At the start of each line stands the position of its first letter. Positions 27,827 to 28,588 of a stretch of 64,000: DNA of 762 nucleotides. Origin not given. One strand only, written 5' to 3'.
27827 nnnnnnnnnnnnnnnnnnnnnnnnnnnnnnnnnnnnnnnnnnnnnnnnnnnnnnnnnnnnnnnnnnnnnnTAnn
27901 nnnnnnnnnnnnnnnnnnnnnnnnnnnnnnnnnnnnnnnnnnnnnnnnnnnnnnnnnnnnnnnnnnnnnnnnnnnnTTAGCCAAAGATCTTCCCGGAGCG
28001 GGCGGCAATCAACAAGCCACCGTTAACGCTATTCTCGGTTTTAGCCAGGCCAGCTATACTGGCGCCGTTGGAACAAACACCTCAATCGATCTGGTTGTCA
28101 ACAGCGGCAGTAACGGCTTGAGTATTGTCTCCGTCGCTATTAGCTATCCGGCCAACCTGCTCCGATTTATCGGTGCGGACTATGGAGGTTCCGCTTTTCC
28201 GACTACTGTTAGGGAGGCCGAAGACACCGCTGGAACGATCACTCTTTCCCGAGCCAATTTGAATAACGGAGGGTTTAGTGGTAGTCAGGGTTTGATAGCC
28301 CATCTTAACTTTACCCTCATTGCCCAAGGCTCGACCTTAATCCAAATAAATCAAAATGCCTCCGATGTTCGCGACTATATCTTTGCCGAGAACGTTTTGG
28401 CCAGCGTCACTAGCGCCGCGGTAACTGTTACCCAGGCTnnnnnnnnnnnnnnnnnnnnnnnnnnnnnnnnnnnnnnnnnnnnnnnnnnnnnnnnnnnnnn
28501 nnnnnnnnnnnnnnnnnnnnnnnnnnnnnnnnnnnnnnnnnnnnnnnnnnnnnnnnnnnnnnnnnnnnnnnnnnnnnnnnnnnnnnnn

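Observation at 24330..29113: Cohesin-dockerin pair: dockerin-bearing giant beta-helix protein next to membrane-anchored cohesin-like scaffold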

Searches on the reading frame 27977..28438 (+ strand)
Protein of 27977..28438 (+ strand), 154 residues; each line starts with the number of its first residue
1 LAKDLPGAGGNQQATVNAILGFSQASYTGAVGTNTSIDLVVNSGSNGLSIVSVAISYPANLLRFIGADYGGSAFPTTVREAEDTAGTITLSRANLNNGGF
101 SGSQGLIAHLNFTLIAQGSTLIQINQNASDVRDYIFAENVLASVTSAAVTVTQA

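Call 7: find_homologous_proteins(query=window:27977-28438:+, max_evalue=0.01)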
Query seq(154 aa): 57 candidates shared short words with the query, none scored E <= 0.01.

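Call 8: search_solved_structures(query=window:27977-28438:+, max_evalue=10, show_alignments=3)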
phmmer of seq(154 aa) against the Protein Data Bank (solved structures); distinct sequences matched with E-value up to 10: 0.

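Call 17: search_protein_families(library=pfam, proteins=[window:27977-28438:+], max_evalue=10)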
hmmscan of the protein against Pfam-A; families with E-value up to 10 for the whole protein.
seq(154 aa): 0 families

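Call 18: search_protein_representatives(protein=window:27977-28438:+)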
Query: 154 residues. Proteins with E-value up to 0.001 (for the whole library): 187; up to 1e-10: 9; up to 1e-30: 1. The best 150 are listed.
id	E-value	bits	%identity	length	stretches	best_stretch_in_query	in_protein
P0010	6.5e-87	304.7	100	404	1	1-154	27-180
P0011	7.0e-17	78.0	29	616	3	18-151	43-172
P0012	1.3e-14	70.7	30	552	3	30-125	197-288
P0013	1.5e-13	67.2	33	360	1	20-148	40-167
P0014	3.0e-13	66.2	39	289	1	14-153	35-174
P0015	5.1e-13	65.5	32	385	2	34-151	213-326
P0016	3.5e-12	62.8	33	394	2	31-132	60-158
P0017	1.3e-11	61.0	30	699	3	31-130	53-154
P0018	8.3e-11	58.3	37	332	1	19-153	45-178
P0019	3.6e-10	56.3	30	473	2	37-153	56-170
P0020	5.0e-10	55.8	35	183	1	20-151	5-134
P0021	6.8e-10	55.4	34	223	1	14-150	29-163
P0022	7.2e-10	55.3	32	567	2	17-123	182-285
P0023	1.0e-09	54.8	29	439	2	19-154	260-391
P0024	4.5e-09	52.7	32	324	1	17-152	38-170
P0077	8.8e-06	42.1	34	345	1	20-150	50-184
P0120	7.6e-05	39.0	31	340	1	30-152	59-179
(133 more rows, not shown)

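Call 20: search_protein_families(library=pfam, alignment_id=A1, max_evalue=0.001)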
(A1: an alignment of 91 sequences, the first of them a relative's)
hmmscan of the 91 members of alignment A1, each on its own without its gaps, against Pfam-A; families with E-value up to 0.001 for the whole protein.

A. member 1, P0010 (404 aa): 0 families

B. families by the number of members that match (of 91 scanned): 47 families (the first 25 are shown)
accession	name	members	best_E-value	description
PF00963.24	Cohesin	44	4.6e-36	Cohesin domain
PF17957.7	Big_7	14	8.3e-22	Bacterial Ig domain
PF00404.24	Dockerin_1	9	1.6e-08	Dockerin type I domain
PF00041.27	fn3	6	6.5e-30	Fibronectin type III domain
PF00395.25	SLH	6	1.3e-18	S-layer homology domain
PF01833.30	TIG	4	5e-32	IPT/TIG domain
PF18370.7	RGI_lyase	4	5.8e-17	Rhamnogalacturonan I lyases beta-sheet domain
PF05048.19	NosD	3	1e-44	Periplasmic copper-binding protein (NosD)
PF13229.12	Beta_helix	3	4.1e-23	Right handed beta helix region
PF25523.1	Ig_RIMBP2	3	5.3e-09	RIMBP2-like, immunoglobulin-like domain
PF19077.6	Big_13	3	0.00024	Bacterial Ig-like domain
PF07691.17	PA14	2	6.6e-32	PA14 domain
PF00036.39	EF-hand_1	2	0.00015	EF hand domain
PF18911.6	PKD_4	1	5.1e-19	PKD domain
PF08308.17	PEGA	1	2.2e-14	PEGA domain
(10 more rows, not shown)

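Call 24: search_solved_structures(query=A2, max_evalue=1, show_alignments=2)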
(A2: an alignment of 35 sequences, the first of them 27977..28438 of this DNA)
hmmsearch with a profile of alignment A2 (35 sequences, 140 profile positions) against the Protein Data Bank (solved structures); distinct sequences matched with E-value up to 1: 25.
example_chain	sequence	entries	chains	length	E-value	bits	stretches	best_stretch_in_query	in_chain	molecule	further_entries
5nrm_A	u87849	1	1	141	2.2e-06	30.7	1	9-137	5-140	Endoglucanase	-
6kgc_A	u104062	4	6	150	2.3e-06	30.7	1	3-139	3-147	Probably cellulosomal scaffolding protein, secreted cellulose-binding and cohesin domain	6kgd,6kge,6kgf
6kg8_A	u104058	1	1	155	2.4e-06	30.6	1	3-139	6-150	Probably cellulosomal scaffolding protein, secreted cellulose-binding and cohesin domain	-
5nrk_A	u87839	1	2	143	3.1e-06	30.3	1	9-137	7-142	Endoglucanase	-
5m2o_A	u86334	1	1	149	6.5e-06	29.2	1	9-67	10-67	Putative cellulosomal scaffoldin protein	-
5aoz_A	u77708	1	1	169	1e-05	28.6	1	9-67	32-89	PUTATIVE CELLULOSOMAL SCAFFOLDIN PROTEIN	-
7urp_A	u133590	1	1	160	5.4e-05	26.3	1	11-111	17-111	Ribonucleases G and E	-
2vn5_A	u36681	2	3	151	0.0001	25.4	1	5-137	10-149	SCAFFOLDING PROTEIN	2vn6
1g1k_A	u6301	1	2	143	0.00014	25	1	5-138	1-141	SCAFFOLDING PROTEIN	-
5m2s_A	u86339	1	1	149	0.00024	24.2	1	14-67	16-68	Putative cellulosomal scaffoldin protein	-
1qzn_A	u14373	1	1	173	0.0067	19.5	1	74-116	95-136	cellulosomal scaffoldin adaptor protein B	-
2xdh_A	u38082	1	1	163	0.0099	18.9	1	12-105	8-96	COHESIN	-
3f2l_A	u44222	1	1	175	0.01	18.9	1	74-117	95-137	Cellulosomal scaffoldin adaptor protein B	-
1zv9_A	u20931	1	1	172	0.011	18.8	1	74-117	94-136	Cellulosomal scaffoldin adaptor protein B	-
3l8q_A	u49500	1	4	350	0.011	18.7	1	74-116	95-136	Cellulosomal scaffoldin adaptor protein B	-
2jh2_A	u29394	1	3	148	0.074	16.1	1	12-115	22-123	O-GLCNACASE NAGJ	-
2o4e_A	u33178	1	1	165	0.089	15.8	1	12-115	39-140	O-GlcNAcase nagJ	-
2ozn_A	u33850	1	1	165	0.1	15.6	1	12-115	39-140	O-GlcNAcase nagJ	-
2w1n_A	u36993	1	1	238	0.35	13.9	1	12-115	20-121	O-GLCNACASE NAGJ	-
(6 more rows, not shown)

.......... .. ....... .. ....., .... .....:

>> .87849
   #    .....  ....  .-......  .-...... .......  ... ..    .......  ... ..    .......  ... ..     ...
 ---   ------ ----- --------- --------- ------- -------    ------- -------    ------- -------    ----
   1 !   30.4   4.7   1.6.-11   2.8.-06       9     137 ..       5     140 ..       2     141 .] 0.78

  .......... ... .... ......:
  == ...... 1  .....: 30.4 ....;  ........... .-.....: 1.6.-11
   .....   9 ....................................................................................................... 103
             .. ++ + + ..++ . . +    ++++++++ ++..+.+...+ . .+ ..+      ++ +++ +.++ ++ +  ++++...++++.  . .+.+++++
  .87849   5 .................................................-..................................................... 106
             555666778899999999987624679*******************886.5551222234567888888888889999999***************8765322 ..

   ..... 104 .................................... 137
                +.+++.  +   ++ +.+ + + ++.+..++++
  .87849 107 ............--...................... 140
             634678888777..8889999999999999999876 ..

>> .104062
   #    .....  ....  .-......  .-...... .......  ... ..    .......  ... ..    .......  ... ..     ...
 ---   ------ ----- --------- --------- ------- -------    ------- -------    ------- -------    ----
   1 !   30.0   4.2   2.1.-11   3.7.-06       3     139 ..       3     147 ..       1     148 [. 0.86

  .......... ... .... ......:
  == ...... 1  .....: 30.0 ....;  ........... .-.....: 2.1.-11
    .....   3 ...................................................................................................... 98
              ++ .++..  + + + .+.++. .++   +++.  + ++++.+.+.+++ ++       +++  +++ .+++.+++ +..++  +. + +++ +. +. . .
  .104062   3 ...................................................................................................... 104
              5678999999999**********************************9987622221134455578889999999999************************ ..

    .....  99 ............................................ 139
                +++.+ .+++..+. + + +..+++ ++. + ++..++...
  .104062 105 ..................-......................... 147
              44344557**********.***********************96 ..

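Call 32: predict_structure(alignment_id=A2)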
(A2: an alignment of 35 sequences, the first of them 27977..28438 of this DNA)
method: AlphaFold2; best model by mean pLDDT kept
length: 154 residues; sequences in the alignment: 35
mean_pLDDT: 95.2   pTM: 0.86
mean pLDDT of the five models: 95.2, 95.1, 94.6, 94.5, 93.5
residues with pLDDT >= 90: 138; 70-90: 12; 50-70: 4; < 50: 0
segments of 3 or more residues with pLDDT < 50: none
pLDDT, mean of each block of 10 residues (from residue 1): 70 86 97 98 96 98 98 98 98 97 97 98 98 96 98 96
secondary structure, 60 per line:
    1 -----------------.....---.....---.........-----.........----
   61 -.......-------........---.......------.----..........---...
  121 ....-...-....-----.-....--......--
elements in order: E18-22 E26-30 E34-42 E48-56 E62-68 E76-83 E87-93 E105-114 E118-124 E130-133 E141-144 E147-152

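Call 34: fold_search(model_id=the predicted structure, library=pdb)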
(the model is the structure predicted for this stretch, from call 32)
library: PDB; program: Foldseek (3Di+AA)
matches with E <= 10: 2000; with E <= 0.001: 50
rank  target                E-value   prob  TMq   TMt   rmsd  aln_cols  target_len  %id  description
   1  6kgc_A                2.6e-10  1.00  0.75  0.80   2.2       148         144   16  Crystal structure of CaDoc0917(R49D)-CaCohA2 complex at pH 5.4 (released 2020-07-08)
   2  6kge_A                2.9e-10  1.00  0.75  0.81   2.2       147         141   16  Crystal structure of CaDoc0917(R16D)-CaCohA2 complex at pH 5.5 (released 2020-07-08)
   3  6kgf_C                5.2e-10  1.00  0.75  0.79   2.0       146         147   16  Crystal structure of CaDoc0917(R16D)-CaCohA2 complex at pH 8.2 (released 2020-07-08)
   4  6kgf_A                1.5e-09  1.00  0.73  0.78   2.6       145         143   15  Crystal structure of CaDoc0917(R16D)-CaCohA2 complex at pH 8.2 (released 2020-07-08)
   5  6kgd_A                1.9e-09  1.00  0.69  0.73   3.6       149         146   16  Crystal structure of CaDoc0917(R49D)-CaCohA2 complex at pH 8.0 (released 2020-07-08)
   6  2vn6_A                7.2e-09  1.00  0.66  0.67   9.0       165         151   18  The Clostridium cellulolyticum dockerin displays a dual binding mode for its cohesin partner (released 2008-05-13)
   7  6kg8_MODEL_1_A        8.4e-09  1.00  0.72  0.72   2.7       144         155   14  Solution structure of CaCohA2 from Clostridium acetobutylicum (released 2020-07-08)
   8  2xdh                  1.4e-08  1.00  0.73  0.81   2.8       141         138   16  Non-cellulosomal cohesin from the hyperthermophilic archaeon Archaeoglobus fulgidus (released 2010-05-26)
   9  1g1k_A                2.8e-08  1.00  0.74  0.79   2.8       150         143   15  COHESIN MODULE FROM THE CELLULOSOME OF CLOSTRIDIUM CELLULOLYTICUM (released 2000-11-22)
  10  4dh2_A                3.6e-08  1.00  0.75  0.73   3.7       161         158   12  Crystal structure of Coh-OlpC(Cthe_0452)-Doc435(Cthe_0435) complex: A novel type I Cohesin-Dockerin complex from Clost (released 2012-11-28)
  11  4dh2_C                4.5e-08  1.00  0.72  0.71   3.9       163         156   12  Crystal structure of Coh-OlpC(Cthe_0452)-Doc435(Cthe_0435) complex: A novel type I Cohesin-Dockerin complex from Clost (released 2012-11-28)
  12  4ums                  5.8e-08  1.00  0.71  0.71   3.0       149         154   14  The crystal structure of the seventh ScaB type I cohesin from Pseudobacteroides cellulosolvens (released 2015-05-06)
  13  2vn5_C                6.2e-08  1.00  0.69  0.71   3.4       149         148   15  The Clostridium cellulolyticum dockerin displays a dual binding mode for its cohesin partner (released 2008-05-20)
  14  2vn5_A                6.8e-08  1.00  0.68  0.74   3.1       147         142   16  The Clostridium cellulolyticum dockerin displays a dual binding mode for its cohesin partner (released 2008-05-20)
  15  4uyq_A                8.0e-08  1.00  0.72  0.77   2.9       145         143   13  High resolution structure of the third cohesin ScaC in complex with the ScaB dockerin with a mutation in the C-termina (released 2015-04-15)
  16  5nrm_A                8.4e-08  1.00  0.71  0.76   2.8       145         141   21  Crystal structure of the sixth cohesin from Acetivibrio cellulolyticus' scaffoldin B in complex with Cel5 dockerin S51 (released 2018-01-31)
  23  5m2o_A                5.6e-07  1.00  0.66  0.73   3.6       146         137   16  R. flavefaciens' third ScaB cohesin in complex with a group 1 dockerin (released 2017-07-05)
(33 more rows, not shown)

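Call 35: list_cluster_members(proteins=[P0011, P0012, P0013, P0014, P0015, P0016, P0017, P0018, P0019, P0021])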
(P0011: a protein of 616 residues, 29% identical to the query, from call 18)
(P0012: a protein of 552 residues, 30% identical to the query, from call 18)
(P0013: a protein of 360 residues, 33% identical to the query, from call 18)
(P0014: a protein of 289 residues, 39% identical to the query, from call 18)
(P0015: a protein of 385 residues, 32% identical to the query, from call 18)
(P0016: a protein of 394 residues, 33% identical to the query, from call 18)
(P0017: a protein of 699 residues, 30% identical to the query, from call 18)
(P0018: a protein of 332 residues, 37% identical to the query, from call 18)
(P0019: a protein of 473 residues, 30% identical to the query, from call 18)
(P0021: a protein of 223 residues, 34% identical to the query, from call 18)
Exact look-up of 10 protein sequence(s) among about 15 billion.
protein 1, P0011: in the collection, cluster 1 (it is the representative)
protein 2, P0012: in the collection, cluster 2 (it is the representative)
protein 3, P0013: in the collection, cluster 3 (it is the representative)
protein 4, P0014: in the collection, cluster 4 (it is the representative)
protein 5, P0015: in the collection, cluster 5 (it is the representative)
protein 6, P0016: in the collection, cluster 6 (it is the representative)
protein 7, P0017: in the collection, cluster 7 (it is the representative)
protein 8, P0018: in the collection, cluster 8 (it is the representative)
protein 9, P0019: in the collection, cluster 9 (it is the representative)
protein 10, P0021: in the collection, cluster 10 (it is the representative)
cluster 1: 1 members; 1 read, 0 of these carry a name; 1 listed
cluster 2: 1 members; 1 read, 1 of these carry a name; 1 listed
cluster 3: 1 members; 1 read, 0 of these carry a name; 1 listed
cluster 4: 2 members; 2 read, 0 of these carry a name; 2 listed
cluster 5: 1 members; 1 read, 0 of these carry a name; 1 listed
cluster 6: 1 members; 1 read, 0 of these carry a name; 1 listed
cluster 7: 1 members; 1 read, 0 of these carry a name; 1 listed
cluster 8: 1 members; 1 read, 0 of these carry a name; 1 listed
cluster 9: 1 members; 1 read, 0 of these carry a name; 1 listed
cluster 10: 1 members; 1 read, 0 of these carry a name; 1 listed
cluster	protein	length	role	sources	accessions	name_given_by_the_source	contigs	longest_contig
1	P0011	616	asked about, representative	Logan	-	-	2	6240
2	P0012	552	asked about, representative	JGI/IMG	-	hypothetical protein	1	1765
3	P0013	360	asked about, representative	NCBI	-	-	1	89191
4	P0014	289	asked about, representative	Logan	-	-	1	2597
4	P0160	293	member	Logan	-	-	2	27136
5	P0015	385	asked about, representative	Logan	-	-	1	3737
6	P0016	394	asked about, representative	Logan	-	-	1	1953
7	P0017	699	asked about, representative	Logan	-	-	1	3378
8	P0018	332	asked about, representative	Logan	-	-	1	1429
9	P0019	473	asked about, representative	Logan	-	-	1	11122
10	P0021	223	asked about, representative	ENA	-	-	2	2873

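Call 40: find_encoding_contigs(protein=P0120, flank=8000, max_places=3)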
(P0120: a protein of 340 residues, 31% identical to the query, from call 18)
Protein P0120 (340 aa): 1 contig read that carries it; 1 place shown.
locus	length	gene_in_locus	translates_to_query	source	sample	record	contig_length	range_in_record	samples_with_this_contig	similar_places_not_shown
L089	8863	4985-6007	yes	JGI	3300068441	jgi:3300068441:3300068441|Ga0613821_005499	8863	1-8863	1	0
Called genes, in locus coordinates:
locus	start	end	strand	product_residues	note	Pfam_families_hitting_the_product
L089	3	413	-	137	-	?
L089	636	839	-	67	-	-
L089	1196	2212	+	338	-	PF04041:Glyco_hydro_130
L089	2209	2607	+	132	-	-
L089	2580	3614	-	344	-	-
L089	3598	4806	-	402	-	PF13439:Glyco_transf_4 (weak), PF00534:Glycos_transf_1, PF13692:Glyco_trans_1_4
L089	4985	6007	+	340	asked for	-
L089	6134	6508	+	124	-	-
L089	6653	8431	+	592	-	PF03485:Arg_tRNA_synt_N, PF00750:tRNA-synt_1d, PF05746:DALR_1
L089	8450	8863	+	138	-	?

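Call 47: find_encoding_contigs(protein=P0013, flank=10000, max_places=3)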
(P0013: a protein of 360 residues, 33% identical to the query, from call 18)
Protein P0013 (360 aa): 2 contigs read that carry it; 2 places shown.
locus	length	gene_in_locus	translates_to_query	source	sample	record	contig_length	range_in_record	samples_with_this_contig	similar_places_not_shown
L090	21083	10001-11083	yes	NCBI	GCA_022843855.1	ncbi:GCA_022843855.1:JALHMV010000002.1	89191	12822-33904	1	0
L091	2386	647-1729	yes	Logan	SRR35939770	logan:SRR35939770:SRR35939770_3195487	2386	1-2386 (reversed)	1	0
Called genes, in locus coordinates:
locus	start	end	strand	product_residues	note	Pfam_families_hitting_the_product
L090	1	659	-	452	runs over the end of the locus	PF00753:Lactamase_B, PF23023:Anti-Pycsar_Apyc1 (weak), PF12706:Lactamase_B_2 (weak), PF16661:Lactamase_B_6, PF10996:Beta-Casp, PF07521:RMMBL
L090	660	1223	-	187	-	PF18306:LDcluster4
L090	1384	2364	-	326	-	-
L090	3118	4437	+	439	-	PF14870:PSII_BNR (faint), PF13088:BNR_2 (faint), PF02012:BNR (faint), PF15902:Sortilin-Vps10 (weak)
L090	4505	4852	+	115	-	PF18924:DUF5674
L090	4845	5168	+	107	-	-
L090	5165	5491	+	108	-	-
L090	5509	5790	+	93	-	PF13453:Zn_ribbon_TFIIB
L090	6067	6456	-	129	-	-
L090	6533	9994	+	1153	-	PF12708:Pect-lyase_RHGA_epim (weak)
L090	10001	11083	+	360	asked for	-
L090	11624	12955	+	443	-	PF14870:PSII_BNR (faint), PF02012:BNR (faint), PF15902:Sortilin-Vps10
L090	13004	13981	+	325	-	PF00005:ABC_tran, PF13304:AAA_21 (weak), PF13732:DrrA1-3_C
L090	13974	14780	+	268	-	PF12698:ABC2_membrane_3, PF01061:ABC2_membrane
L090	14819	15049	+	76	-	PF18893:DUF5652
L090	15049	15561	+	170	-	PF06983:3-dmu-9_3-mt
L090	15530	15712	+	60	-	-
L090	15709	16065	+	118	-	PF08818:DUF1801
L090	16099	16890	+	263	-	PF01551:Peptidase_M23 (weak)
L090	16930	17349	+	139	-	PF02600:DsbB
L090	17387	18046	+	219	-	PF13098:Thioredoxin_2 (weak), PF13462:Thioredoxin_4, PF01323:DSBA (weak), PF13743:Thioredoxin_5 (weak), PF01323:DSBA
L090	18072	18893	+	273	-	-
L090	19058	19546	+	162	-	PF01625:PMSR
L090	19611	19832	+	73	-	-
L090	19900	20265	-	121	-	-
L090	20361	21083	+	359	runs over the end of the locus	PF02646:RmuC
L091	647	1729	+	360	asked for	-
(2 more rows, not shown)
